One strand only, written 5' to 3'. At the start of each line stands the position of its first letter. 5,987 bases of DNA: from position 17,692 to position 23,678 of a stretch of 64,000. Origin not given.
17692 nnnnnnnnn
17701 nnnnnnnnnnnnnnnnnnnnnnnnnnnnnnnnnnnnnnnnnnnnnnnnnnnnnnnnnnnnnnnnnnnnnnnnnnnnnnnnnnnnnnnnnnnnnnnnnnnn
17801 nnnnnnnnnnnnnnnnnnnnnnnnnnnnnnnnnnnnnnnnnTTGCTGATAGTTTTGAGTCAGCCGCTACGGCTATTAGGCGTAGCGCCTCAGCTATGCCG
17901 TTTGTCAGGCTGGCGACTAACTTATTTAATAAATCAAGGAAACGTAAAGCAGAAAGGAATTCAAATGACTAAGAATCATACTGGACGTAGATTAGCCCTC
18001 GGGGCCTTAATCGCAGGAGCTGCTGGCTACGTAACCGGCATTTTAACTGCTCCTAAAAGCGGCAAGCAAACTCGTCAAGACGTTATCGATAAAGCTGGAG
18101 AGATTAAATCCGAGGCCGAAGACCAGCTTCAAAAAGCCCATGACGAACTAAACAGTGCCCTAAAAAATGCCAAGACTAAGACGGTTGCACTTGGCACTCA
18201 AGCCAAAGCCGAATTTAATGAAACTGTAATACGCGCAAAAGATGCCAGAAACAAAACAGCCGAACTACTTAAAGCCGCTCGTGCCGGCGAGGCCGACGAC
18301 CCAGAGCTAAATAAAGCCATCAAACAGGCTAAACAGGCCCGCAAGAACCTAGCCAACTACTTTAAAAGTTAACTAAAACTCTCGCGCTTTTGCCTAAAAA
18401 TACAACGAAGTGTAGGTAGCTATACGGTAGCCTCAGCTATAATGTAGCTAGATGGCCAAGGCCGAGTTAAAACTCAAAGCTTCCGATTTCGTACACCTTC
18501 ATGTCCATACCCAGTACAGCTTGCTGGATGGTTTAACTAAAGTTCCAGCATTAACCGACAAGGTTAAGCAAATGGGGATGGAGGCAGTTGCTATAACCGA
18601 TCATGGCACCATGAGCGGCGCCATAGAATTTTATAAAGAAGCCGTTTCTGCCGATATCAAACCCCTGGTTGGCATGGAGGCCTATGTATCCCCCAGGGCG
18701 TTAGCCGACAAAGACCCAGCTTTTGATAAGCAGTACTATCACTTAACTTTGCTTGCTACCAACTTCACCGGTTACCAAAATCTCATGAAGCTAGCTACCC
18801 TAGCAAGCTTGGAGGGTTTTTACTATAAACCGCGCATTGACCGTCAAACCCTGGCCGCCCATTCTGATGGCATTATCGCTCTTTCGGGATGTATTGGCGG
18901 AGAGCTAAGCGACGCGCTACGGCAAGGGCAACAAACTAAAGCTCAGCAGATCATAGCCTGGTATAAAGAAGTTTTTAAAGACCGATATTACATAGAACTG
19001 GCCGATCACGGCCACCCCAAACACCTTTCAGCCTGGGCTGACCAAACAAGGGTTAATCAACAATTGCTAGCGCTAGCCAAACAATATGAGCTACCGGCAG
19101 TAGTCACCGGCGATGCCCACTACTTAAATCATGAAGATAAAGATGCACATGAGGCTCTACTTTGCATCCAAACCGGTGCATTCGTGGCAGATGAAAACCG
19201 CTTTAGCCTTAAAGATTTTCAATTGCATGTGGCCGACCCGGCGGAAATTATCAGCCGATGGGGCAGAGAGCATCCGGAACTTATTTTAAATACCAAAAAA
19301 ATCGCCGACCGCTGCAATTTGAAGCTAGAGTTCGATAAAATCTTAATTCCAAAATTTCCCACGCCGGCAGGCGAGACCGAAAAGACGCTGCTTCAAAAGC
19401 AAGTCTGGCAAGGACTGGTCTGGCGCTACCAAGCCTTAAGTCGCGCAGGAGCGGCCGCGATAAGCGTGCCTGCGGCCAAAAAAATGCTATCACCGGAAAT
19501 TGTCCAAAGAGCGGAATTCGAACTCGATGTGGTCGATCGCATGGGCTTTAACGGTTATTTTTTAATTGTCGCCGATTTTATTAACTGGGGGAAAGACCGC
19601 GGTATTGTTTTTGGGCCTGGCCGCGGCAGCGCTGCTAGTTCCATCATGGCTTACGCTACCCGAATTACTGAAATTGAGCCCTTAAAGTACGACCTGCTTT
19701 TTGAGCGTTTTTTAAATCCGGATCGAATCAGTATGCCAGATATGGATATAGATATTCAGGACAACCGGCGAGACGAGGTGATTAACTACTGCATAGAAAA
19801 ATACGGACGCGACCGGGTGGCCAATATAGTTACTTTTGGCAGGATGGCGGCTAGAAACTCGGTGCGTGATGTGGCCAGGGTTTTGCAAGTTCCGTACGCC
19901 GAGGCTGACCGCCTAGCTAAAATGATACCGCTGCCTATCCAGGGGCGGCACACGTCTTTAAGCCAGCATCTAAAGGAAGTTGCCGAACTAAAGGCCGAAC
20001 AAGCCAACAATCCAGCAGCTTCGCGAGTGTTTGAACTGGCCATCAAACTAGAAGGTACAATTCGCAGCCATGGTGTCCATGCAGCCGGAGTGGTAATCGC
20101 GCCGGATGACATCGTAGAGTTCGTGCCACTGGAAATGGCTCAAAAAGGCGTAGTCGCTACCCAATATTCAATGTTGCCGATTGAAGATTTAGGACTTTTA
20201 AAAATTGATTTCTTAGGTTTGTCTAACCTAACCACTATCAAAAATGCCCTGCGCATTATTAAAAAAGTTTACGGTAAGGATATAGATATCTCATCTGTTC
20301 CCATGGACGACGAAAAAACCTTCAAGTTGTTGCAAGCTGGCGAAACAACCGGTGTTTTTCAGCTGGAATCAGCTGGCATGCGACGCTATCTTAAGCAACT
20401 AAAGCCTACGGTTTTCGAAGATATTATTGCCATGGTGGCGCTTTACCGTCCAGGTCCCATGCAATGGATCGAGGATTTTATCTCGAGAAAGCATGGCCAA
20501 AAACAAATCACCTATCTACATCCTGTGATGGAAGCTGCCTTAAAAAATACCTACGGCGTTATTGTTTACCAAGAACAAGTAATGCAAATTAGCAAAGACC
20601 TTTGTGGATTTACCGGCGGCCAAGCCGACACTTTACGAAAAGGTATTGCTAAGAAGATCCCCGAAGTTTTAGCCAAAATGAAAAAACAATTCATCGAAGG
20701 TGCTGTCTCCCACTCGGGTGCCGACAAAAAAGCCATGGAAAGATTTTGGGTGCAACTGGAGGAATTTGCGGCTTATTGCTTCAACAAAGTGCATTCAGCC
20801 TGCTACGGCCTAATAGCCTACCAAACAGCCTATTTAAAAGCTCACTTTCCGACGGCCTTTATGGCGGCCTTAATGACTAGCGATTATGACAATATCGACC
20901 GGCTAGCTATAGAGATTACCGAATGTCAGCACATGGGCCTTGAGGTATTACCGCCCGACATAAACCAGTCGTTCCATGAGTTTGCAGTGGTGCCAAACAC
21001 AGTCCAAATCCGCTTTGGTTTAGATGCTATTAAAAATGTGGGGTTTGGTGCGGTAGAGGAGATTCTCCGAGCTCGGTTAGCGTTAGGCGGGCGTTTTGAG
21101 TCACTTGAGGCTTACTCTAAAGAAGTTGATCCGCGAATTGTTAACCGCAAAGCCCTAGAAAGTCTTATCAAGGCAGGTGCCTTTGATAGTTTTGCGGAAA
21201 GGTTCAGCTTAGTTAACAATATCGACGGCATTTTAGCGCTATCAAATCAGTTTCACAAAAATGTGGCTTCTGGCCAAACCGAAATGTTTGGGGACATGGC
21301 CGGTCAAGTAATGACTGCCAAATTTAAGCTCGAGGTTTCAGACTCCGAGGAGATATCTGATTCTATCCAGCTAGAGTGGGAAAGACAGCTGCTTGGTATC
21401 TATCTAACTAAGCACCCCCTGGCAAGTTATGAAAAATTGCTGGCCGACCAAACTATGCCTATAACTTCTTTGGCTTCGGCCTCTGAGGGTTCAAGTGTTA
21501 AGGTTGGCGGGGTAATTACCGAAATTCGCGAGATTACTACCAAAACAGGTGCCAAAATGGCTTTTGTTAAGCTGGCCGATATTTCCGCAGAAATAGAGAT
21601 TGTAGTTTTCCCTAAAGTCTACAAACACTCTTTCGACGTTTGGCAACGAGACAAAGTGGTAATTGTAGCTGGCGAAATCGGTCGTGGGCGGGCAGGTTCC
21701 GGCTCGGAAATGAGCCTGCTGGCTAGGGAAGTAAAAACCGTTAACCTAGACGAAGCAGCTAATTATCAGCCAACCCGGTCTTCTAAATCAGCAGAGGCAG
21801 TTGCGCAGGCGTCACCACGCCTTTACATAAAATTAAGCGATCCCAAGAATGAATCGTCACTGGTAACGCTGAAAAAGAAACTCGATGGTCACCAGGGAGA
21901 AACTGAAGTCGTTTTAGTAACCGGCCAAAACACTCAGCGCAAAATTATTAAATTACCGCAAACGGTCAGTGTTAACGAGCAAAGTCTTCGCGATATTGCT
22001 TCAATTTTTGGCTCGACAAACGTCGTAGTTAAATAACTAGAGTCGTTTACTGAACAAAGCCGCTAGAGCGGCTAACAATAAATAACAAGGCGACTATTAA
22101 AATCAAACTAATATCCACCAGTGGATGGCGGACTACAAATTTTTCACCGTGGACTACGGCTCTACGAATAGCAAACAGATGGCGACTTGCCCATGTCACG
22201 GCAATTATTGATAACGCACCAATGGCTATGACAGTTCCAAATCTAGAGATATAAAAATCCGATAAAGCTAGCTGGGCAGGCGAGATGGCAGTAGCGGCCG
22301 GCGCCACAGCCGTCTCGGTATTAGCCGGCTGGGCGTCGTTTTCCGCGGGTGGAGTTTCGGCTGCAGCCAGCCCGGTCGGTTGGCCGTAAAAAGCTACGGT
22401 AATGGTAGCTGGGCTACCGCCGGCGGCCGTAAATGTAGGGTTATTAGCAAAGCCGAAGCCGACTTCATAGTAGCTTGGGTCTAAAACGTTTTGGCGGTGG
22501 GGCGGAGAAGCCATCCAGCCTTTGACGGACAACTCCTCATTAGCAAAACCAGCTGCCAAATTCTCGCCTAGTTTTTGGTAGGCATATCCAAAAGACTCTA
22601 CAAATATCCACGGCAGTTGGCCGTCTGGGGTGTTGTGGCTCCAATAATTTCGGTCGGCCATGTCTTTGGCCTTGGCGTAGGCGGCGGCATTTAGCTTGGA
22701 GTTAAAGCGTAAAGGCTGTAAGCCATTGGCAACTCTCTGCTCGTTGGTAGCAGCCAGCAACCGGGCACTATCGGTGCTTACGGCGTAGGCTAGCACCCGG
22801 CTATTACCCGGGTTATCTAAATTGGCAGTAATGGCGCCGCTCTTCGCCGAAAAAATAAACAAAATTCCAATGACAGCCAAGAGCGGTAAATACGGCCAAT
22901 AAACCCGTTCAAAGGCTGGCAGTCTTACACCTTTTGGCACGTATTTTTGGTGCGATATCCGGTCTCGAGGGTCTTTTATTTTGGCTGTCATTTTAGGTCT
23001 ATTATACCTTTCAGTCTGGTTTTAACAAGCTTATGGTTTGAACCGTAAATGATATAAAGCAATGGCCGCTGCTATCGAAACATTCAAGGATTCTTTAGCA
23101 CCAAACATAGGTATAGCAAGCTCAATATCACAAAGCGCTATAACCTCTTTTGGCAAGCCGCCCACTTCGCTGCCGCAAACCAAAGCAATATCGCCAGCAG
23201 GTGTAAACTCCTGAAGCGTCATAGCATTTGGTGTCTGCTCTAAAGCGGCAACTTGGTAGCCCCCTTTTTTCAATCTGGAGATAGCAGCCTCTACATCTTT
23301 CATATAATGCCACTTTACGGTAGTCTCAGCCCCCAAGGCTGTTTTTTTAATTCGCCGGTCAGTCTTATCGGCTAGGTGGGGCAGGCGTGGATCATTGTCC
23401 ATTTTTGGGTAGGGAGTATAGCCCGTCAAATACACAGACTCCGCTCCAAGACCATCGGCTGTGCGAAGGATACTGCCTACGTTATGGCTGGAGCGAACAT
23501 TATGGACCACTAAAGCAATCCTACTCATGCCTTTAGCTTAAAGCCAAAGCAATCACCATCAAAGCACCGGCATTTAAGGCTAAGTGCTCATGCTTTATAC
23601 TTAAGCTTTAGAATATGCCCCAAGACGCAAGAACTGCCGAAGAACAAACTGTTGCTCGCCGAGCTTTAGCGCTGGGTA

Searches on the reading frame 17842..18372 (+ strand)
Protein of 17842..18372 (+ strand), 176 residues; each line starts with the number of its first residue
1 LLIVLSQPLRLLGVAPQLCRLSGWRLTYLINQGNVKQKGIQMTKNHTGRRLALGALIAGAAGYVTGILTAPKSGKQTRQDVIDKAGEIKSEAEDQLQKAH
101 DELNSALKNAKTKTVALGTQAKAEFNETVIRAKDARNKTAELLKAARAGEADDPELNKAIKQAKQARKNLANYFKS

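Call 17: search_protein_families(library=pfam, proteins=[window:17842-18372:+], max_evalue=0.0001)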
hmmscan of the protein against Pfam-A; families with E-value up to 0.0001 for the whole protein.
window:17842-18372:+ (176 aa): 1 family
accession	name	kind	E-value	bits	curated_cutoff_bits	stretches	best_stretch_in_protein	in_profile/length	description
PF12732.12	YtxH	-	6.4e-13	49.4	37.5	1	53-117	2-66/71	YtxH-like protein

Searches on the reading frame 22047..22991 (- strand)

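Call 18: search_protein_families(library=pfam, proteins=[window:22047-22991:-], max_evalue=0.0001)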
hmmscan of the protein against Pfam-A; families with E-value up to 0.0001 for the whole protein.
window:22047-22991:- (314 aa): 1 family
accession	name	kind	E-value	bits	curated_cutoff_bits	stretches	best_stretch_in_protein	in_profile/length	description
PF00188.32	CAP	-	3.4e-20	73.5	21.1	1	79-186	1-107/117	Cysteine-rich secretory protein family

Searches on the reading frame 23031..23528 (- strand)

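Call 18: search_protein_families(library=pfam, proteins=[window:23031-23528:-], max_evalue=0.0001)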
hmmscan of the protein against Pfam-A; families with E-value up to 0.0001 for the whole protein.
window:23031-23528:- (165 aa): 1 family
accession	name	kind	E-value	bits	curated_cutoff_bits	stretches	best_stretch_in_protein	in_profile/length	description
PF00588.24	SpoU_methylase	-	1e-31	110.4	29.7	1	4-159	2-142/142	SpoU rRNA Methylase family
